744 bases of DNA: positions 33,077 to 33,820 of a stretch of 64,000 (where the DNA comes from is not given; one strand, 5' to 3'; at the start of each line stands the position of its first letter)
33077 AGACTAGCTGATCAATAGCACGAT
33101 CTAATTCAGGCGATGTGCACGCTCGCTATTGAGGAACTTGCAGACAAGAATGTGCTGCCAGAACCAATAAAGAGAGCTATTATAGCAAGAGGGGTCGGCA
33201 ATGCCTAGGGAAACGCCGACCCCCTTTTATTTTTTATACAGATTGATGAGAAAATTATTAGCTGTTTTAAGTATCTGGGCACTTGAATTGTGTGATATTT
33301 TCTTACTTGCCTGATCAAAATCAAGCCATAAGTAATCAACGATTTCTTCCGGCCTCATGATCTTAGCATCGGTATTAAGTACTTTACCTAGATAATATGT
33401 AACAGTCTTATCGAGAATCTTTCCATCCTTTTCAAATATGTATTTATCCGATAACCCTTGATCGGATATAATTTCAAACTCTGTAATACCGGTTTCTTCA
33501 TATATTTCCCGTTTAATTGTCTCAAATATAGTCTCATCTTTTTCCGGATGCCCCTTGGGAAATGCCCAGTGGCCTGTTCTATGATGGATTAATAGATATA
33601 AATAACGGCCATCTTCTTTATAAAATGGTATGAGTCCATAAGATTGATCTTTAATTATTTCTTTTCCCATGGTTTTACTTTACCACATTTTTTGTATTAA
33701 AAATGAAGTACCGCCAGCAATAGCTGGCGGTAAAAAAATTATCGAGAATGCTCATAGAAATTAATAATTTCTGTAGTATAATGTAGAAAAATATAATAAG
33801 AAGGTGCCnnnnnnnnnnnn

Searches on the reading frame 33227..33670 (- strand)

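Call 101: search_protein_families(library=pfam, proteins=[window:33227-33670:-], max_evalue=0.00001)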
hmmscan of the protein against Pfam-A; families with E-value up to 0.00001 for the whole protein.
window:33227-33670:- (147 aa): 1 family
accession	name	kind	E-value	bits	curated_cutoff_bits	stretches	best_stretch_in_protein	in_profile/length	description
PF00293.34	NUDIX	-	6.1e-16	59.1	21.1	1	13-133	8-130/134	NUDIX domain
